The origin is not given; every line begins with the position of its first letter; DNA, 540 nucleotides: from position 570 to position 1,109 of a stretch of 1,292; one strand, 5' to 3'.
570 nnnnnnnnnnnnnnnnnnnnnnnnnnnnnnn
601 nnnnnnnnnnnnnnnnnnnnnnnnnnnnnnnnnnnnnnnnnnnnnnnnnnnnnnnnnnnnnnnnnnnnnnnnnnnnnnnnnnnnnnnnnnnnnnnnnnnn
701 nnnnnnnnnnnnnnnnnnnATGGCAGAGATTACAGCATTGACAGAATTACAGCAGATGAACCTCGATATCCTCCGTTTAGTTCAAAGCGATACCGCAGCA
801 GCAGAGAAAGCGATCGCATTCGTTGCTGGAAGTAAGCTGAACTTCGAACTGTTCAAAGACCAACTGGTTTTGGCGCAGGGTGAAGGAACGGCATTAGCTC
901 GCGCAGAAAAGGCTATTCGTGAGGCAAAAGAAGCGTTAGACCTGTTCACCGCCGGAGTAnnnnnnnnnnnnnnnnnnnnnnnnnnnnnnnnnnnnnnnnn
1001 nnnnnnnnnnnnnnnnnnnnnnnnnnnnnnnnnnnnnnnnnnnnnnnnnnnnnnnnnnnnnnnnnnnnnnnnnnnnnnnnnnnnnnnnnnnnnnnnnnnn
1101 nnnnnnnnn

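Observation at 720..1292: Translationally coupled pair: small helical protein followed by a Tyr-rich protein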

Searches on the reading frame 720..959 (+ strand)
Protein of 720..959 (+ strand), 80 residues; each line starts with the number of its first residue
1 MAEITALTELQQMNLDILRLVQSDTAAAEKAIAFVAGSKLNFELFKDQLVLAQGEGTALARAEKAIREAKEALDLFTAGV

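Call 6: search_protein_families(library=pfam, proteins=[window:720-959:+], max_evalue=1)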
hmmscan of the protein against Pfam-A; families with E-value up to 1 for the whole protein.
window:720-959:+ (80 aa): 1 family
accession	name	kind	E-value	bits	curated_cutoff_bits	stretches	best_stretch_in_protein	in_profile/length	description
PF10834.13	DUF2560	-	7e-23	81.1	25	1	5-76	1-72/72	Protein of unknown function (DUF2560)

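Call 8: search_solved_structures(query=window:720-959:+, max_evalue=10)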
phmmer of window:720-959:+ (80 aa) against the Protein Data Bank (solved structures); distinct sequences matched with E-value up to 10: 5.
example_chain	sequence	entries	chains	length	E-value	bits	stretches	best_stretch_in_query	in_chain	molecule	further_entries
7vyy_A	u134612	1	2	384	0.32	14.7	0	18-69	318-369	Putative UDP-N-acetylglucosamine 2-epimerase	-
7vz6_A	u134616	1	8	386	0.33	14.7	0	18-69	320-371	Putative UDP-N-acetylglucosamine 2-epimerase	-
7vza_A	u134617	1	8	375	0.38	14.5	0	18-68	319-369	Putative UDP-N-acetylglucosamine 2-epimerase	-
7jh5_A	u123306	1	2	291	0.42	14.4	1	4-70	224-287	Co-LOCKR: de novo designed protein switch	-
7cbc_A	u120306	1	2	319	0.99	13.2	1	4-39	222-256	De novo designed switch protein caging a hemagglutinin binder (sCageHA267_1S)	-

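Call 12: search_dna_similar(query=window:720-959:+, collection=phages, mode=protein, max_rows=60, rows=spread)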
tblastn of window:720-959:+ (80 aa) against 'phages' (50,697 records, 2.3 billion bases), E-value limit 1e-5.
Records with a match: 53; places in all: 53; records where one place covers at least 80% of the query: 50.
Best place of each record, by identity: >=99% 48; 95-99% 1; <60% 4.
By first word of the organism name: Salmonella 42; Enterobacteria 6; Phage 2; Proteus 2; Escherichia 1.
By host as written in the record: Salmonella enterica 11; Salmonella sp. 9; - 5; Salmonella enterica subsp. enterica 3; Salmonella enterica subsp. enterica serovar Typhimurium 2; Salmonella typhimurium 2; Salmonella typhimurium DT104 2; Salmonella enterica enterica sv Typhimurium LT2 2; and 16 more.
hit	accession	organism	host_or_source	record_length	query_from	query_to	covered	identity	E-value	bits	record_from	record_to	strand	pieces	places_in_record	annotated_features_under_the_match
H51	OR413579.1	Salmonella phage SPLA1b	Salmonella enterica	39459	1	80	100%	100.0%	9e-32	120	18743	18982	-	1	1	hypothetical protein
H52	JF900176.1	Salmonella phage SPN9CC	Salmonella sp.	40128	1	80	100%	100.0%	9e-32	120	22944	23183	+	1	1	hypothetical protein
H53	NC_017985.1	Salmonella phage SPN9CC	Salmonella sp.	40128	1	80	100%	100.0%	9e-32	120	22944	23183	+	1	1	DUF2560 family protein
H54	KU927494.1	Salmonella phage 103203_sal5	Salmonella enterica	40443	1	80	100%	100.0%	9e-32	120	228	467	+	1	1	hypothetical protein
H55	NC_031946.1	Salmonella phage 103203_sal5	Salmonella enterica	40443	1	80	100%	100.0%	9e-32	120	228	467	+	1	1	hypothetical protein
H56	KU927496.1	Salmonella phage 101962B_sal5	Salmonella enterica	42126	1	80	100%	100.0%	9e-32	120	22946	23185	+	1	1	hypothetical protein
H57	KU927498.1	Salmonella phage 64795_sal4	Salmonella enterica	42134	1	80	100%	100.0%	9e-32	120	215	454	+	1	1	hypothetical protein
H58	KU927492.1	Salmonella phage 146851_sal4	Salmonella enterica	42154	1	80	100%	100.0%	9e-32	120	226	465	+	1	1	hypothetical protein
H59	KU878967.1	Salmonella phage 118970_sal4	Salmonella enterica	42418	1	80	100%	100.0%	9e-32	120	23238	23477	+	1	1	hypothetical protein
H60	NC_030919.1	Salmonella phage 118970_sal4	Salmonella enterica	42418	1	80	100%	100.0%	9e-32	120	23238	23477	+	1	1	hypothetical protein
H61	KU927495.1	Salmonella phage 103203_sal4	Salmonella enterica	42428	1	80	100%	100.0%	9e-32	120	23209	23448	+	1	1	hypothetical protein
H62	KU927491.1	Salmonella phage 146851_sal5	Salmonella enterica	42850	1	80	100%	100.0%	9e-32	120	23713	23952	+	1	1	hypothetical protein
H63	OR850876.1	Salmonella phage S.Kent 1-2-1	Salmonella enterica subsp. enterica ...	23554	1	80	100%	100.0%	1e-31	120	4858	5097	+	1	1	record has no annotation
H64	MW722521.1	Salmonella phage S9-5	Salmonella enterica subsp. enterica ...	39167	1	80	100%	100.0%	1e-31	120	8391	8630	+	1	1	hypothetical protein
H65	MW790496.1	Salmonella phage vB_SalP_ABTNLsp11242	Salmonella enterica subsp. enterica ...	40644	1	80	100%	100.0%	1e-31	120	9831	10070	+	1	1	protein of unknown function DUF2560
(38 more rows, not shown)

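Call 29: search_protein_families(library=phrogs, proteins=[window:720-959:+], max_evalue=0.01)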
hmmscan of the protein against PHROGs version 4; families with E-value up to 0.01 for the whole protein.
window:720-959:+ (80 aa): 2 families
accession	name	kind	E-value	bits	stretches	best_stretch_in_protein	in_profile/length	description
phrog_571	-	unknown function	3.4e-36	124.5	1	1-80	13-92/96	-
phrog_23132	-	unknown function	0.0029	18.5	1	1-27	1-27/45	-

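Call 30: search_protein_families(library=ncbifam, proteins=[window:720-959:+], max_evalue=0.01)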
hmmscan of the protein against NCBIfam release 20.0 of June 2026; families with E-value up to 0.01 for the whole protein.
window:720-959:+ (80 aa): 0 families

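Call 32: find_homologous_proteins(query=window:720-959:+, max_evalue=0.001)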
Query window:720-959:+ (80 aa): 79 proteins with E <= 0.001 among 85 candidates.
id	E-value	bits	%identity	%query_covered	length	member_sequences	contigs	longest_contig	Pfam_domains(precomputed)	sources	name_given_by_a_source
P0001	8.0e-39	147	100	99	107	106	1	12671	PF10834.15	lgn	-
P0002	9.4e-39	147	100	99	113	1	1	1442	PF10834.15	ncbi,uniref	ncbi:DUF2560 family protein [Salmonella enterica]|uniref:DUF2560 family protein n=1 Tax=Salmonella e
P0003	7.4e-38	144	99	100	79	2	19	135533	PF10834.15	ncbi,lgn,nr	ncbi:DUF2560 family protein [Salmonella enterica subsp. enterica serovar Schwarzengrund]|nr:DUF2560 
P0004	9.4e-38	144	96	99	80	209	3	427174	PF10834.15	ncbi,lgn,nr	ncbi:DUF2560 family protein [Salmonella enterica]|nr:DUF2560 family protein [Salmonella enterica] EC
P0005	3.4e-36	139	94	99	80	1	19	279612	PF10834.15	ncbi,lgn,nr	ncbi:DUF2560 family protein [Cronobacter sakazakii]|nr:DUF2560 family protein [Salmonella enterica] 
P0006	3.9e-36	139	94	99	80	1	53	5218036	PF10834.15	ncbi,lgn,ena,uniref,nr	ncbi:MAG: DUF2560 family protein [Citrobacter freundii]|uniref:DUF2560 family protein n=1 Tax=Citrob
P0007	8.5e-36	138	92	99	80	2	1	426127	PF10834.15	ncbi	ncbi:DUF2560 family protein [Citrobacter pasteurii]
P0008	1.9e-35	137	92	99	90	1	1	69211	PF10834.15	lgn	-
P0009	7.4e-35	135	89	99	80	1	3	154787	PF10834.15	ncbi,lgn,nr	ncbi:DUF2560 family protein [Salmonella enterica]|nr:DUF2560 family protein [Salmonella enterica]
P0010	1.2e-34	134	89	100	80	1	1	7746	PF10834.15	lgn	-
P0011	1.4e-34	134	89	99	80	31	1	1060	PF10834.15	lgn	-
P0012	3.4e-34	133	89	99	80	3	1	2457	PF10834.15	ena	-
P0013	9.8e-34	131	87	99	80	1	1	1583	PF10834.15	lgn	-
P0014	3.2e-33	130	91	100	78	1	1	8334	PF10834.15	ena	-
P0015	3.6e-33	130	92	96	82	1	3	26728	PF10834.15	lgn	-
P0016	4.2e-33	129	92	96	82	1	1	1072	PF10834.15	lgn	-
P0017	6.8e-33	129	85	99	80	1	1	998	PF10834.15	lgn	-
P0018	1.5e-32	128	89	99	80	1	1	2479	PF10834.15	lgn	-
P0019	2.2e-32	127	86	96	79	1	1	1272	PF10834.15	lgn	-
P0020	2.9e-32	127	85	98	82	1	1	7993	PF10834.15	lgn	-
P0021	5.7e-32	126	87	99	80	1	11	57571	PF10834.15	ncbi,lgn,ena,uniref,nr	ncbi:hypothetical protein CJD50_22155 [Hafnia paralvei]|uniref:DUF2560 family protein n=1 Tax=Hafnia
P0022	1.4e-31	125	86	99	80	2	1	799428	PF10834.15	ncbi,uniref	ncbi:DUF2560 family protein [Hafnia paralvei]|uniref:DUF2560 family protein n=1 Tax=Hafnia paralvei 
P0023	2.2e-31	124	100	83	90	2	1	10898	PF10834.15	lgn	-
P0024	1.7e-30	121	86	99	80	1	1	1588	PF10834.15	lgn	-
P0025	2.2e-30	121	84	99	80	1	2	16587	PF10834.15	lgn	-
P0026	1.1e-29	119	80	99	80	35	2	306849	PF10834.15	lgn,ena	-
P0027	1.2e-29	119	82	99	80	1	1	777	PF10834.15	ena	-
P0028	1.3e-29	118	78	100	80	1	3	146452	PF10834.15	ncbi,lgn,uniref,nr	ncbi:DUF2560 family protein [Atlantibacter subterranea]|uniref:DUF2560 family protein n=1 Tax=Atlant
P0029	1.3e-29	118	84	95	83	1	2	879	PF10834.15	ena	-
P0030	1.4e-29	118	78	99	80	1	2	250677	PF10834.15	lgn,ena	-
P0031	1.5e-29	118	80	100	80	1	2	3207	PF10834.15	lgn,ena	-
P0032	3.0e-29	117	78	99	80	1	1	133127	PF10834.15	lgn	-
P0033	1.2e-28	115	81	96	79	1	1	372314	PF10834.15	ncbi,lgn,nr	ncbi:DUF2560 family protein [Klebsiella aerogenes]|nr:DUF2560 family protein [Klebsiella aerogenes]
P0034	1.7e-28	115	82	95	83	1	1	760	PF10834.15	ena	-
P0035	1.7e-28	115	78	99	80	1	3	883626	PF10834.15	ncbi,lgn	ncbi:TPA: DUF2560 family protein [Citrobacter braakii]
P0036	2.7e-28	114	80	99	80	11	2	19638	PF10834.15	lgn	-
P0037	3.4e-28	114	82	95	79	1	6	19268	PF10834.15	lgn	-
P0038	4.0e-28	114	76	99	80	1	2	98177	PF10834.15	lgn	-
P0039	8.0e-28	113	82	95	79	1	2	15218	PF10834.15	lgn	-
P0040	1.2e-27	112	75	99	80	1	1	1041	PF10834.15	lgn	-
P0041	2.1e-27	111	75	99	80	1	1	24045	PF10834.15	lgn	-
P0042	4.4e-27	110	73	99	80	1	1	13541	PF10834.15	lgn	-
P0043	4.8e-27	110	75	99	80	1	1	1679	PF10834.15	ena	-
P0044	1.2e-26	109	72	99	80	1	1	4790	PF10834.15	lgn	-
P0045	1.3e-26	109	79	95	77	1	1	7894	PF10834.15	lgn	-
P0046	1.5e-26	109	85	85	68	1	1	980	PF10834.15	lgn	-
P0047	3.2e-26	108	73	100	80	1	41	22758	PF10834.15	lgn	-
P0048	3.6e-26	108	76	95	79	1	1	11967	PF10834.15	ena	-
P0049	4.0e-26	107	76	95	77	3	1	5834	PF10834.15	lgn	-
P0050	5.6e-26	107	71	100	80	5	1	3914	PF10834.15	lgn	-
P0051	7.1e-26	107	70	99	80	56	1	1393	PF10834.15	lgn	-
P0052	8.1e-26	106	77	94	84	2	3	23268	PF10834.15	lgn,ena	-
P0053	8.9e-26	106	73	99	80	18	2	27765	PF10834.15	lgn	-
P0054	9.2e-26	106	78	95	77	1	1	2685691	PF10834.15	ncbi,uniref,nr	ncbi:DUF2560 family protein [Pectobacterium carotovorum]|uniref:DUF2560 family protein n=1 Tax=Pecto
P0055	1.0e-25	106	76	95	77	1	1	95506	PF10834.15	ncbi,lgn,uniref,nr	ncbi:DUF2560 family protein [Pectobacterium brasiliense]|uniref:DUF2560 family protein n=1 Tax=Pecto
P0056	2.9e-25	105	72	99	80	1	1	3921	PF10834.15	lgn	-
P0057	3.2e-25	105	73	100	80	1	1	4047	PF10834.15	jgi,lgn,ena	-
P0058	7.5e-25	103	75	95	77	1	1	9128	PF10834.15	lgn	-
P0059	1.2e-24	103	75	95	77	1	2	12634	PF10834.15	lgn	-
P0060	1.8e-24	102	75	95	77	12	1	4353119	PF10834.15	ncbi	ncbi:DUF2560 family protein [Symbiopectobacterium sp. Eva_TO]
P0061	2.6e-24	102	71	99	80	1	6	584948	PF10834.15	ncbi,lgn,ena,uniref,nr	ncbi:DUF2560 family protein [Atlantibacter subterraneus]|uniref:DUF2560 family protein n=1 Tax=Atlan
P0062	3.2e-24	101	73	98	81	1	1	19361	PF10834.15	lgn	-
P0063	3.3e-24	101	75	95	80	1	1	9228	PF10834.15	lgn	-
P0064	4.1e-23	98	70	95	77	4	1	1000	PF10834.15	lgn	-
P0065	5.5e-22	94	63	100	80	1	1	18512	PF10834.15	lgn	-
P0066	1.3e-21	93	93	68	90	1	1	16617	PF10834.15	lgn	-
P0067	6.8e-21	91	68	91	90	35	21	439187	PF10834.15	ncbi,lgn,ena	-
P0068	8.8e-21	91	94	65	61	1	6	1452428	PF10834.15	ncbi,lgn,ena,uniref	ncbi:DUF2560 family protein [Citrobacter freundii]|uniref:DUF2560 family protein n=1 Tax=Citrobacter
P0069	1.9e-19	86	68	91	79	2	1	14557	PF10834.15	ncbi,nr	ncbi:TPA: DUF2560 family protein [Klebsiella aerogenes]|nr:DUF2560 family protein [Klebsiella aeroge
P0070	2.3e-19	86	62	95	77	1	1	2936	PF10834.15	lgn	-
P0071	1.3e-18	84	58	96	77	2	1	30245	PF10834.15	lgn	-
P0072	1.3e-18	84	100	57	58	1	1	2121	PF10834.15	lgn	-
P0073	1.7e-18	83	100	57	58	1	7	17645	PF10834.15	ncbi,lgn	ncbi:DUF2560 family protein [Salmonella enterica subsp. enterica serovar Schwarzengrund]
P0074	1.7e-18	83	59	95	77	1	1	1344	PF10834.15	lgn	-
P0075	2.1e-16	77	93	57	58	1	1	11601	PF10834.15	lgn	-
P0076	1.8e-13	68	78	61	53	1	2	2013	PF10834.15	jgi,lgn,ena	-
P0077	9.9e-13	65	51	100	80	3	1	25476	PF10834.15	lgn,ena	-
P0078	3.0e-9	54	96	31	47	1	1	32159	PF10834.15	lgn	-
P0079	5.4e-7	47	76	49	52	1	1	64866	PF10834.15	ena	-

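Call 35: find_related_loci(query=A1, collection=genome_contigs, flank=4000)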
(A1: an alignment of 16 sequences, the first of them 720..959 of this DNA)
Query A1 (80 aa) in genome_contigs; peptide patterns used: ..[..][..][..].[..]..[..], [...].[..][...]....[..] (x = any residue, [..] = any of these).
308 stretches matched a pattern; 24 encode a relative of the query (tblastn E <= 1e-3); 24 distinct loci.
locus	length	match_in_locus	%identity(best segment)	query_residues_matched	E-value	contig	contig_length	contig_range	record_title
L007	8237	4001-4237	95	1-79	3e-44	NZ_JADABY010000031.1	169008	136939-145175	Citrobacter sp. Res13-Sevr-PEB04-36 seq_tig31, whole genome shotgun sequence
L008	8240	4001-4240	81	1-80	2e-38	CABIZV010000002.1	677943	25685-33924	Enterobacteriaceae bacterium isolate MGYG-HGUT-00110 genome assembly, contig: .20298_3_19.2, whole genome shotgun sequen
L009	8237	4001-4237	78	1-79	5e-37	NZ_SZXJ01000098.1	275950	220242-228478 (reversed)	Citrobacter sp. wls619 contig25, whole genome shotgun sequence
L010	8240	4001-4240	73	1-80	2e-34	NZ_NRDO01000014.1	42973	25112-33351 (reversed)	Citrobacter sp. NCU1 contig_14, whole genome shotgun sequence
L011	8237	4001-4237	75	1-79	6e-33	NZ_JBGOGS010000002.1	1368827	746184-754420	Symbiopectobacterium sp. RP Symbiopectobacterium_contig2, whole genome shotgun sequence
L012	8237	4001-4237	75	1-79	6e-33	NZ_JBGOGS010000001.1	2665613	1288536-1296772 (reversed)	Symbiopectobacterium sp. RP Symbiopectobacterium_contig1, whole genome shotgun sequence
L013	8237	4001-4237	71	1-79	2e-32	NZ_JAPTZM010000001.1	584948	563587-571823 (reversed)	Atlantibacter subterraneus strain FRCl NG-17308_subterranea_lib283092_6123_2_1_contig_1, whole genome shotgun sequence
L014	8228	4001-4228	61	1-76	2e-26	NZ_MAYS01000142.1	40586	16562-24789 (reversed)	Candidatus Erwinia dacicola strain IL contig_226, whole genome shotgun sequence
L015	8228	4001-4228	58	2-77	6e-24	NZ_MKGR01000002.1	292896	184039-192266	Xenorhabdus thuongxuanensis strain 30TX1 Xentx_2, whole genome shotgun sequence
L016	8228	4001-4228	58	2-77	6e-24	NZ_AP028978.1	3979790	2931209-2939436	Xenorhabdus sp. TCT-1 chromosome, complete genome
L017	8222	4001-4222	61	4-77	2e-23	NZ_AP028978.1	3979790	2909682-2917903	Xenorhabdus sp. TCT-1 chromosome, complete genome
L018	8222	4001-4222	58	4-77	9e-23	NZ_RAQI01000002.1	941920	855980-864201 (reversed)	Xenorhabdus ehlersii strain DSM 16337 Ga0242589_12, whole genome shotgun sequence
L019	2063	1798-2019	57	3-76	2e-22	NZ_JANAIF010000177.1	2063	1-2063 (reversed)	Xenorhabdus bovienii strain T228 NODE_177_length_2063_cov_75.489426, whole genome shotgun sequence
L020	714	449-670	57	3-76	3e-23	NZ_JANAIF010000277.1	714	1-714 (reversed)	Xenorhabdus bovienii strain T228 NODE_277_length_714_cov_70.227630, whole genome shotgun sequence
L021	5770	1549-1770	57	3-76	2e-22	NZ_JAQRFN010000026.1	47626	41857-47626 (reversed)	Xenorhabdus anantnagensis strain XENO-2 RM1_26, whole genome shotgun sequence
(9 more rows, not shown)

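Call 45: predict_structure(alignment_id=A2)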
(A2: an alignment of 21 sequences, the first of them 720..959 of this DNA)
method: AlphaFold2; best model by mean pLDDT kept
length: 80 residues; sequences in the alignment: 21
mean_pLDDT: 89.3   pTM: 0.75
mean pLDDT of the five models: 89.3, 81.6, 78.9, 78.2, 71.2
residues with pLDDT >= 90: 55; 70-90: 19; 50-70: 6; < 50: 0
segments of 3 or more residues with pLDDT < 50: none
pLDDT, mean of each block of 10 residues (from residue 1): 78 92 93 93 94 91 95 77
secondary structure, 60 per line:
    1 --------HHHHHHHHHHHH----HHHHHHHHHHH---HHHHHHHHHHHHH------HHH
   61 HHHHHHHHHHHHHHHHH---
elements in order: H9-20 H25-35 H39-51 H58-77

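Call 49: fold_search(model_id=the predicted structure, library=viral)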
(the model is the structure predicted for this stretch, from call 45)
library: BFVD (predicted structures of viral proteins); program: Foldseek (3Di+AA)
matches with E <= 10: 100; with E <= 0.001: 1
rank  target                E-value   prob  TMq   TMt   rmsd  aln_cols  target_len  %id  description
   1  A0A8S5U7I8            2.9e-04  1.00  0.89  0.65   0.8        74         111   42  Uncharacterized protein [Myoviridae sp. ctdyF5]
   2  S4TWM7                8.1e-02  1.00  0.53  0.39   6.2       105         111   20  Uncharacterized protein [Salmonella phage SP069]
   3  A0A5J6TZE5            4.8e-01  1.00  0.76  0.80   1.6        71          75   15  (no name in the UniProt tables at hand)
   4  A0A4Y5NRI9            9.9e-01  0.66  0.52  0.37   5.7        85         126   12  (no name in the UniProt tables at hand)
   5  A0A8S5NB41            1.5e+00  0.57  0.48  0.56   3.9        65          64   20  Uncharacterized protein [Myoviridae sp. ctUX613]
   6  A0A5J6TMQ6            2.1e+00  0.16  0.38  0.36   9.8        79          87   15  (no name in the UniProt tables at hand)
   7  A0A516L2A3            2.7e+00  0.08  0.29  0.26  13.4        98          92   19  (no name in the UniProt tables at hand)
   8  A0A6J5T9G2            2.9e+00  0.15  0.39  0.37  12.2        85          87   15  Uncharacterized protein [uncultured Caudovirales phage]
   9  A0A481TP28            2.9e+00  0.11  0.34  0.12  12.0       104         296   12  UL29 [Human herpesvirus 2]
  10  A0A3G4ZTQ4            3.2e+00  0.10  0.30  0.13  10.3        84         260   13  Uncharacterized protein [Edafosvirus sp.]
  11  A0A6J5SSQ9            3.2e+00  0.09  0.29  0.20  11.4        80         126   21  Uncharacterized protein [uncultured Caudovirales phage]
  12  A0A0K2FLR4            3.4e+00  0.44  0.59  0.35   5.9        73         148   18  (no name in the UniProt tables at hand)
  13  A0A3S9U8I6            3.4e+00  0.07  0.27  0.21  12.9        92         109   12  (no name in the UniProt tables at hand)
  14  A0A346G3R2            3.6e+00  0.10  0.34  0.05   9.8        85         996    9  (no name in the UniProt tables at hand)
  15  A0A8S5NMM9            3.6e+00  0.09  0.33  0.30  16.4        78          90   18  Uncharacterized protein [Siphoviridae sp. ctGMq5]
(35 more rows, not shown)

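Call 60: search_solved_structures(query=A2, max_evalue=10)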
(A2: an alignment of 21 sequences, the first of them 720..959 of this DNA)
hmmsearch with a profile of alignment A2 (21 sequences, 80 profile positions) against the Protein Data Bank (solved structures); distinct sequences matched with E-value up to 10: 2.
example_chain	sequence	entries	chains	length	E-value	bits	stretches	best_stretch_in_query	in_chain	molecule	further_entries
8r5s_A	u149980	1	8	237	0.82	13.1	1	51-76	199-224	chain A, B, C and H of the soluble homotetramer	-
5huh_A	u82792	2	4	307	0.93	12.9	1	2-39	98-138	NH(3)-dependent NAD(+) synthetase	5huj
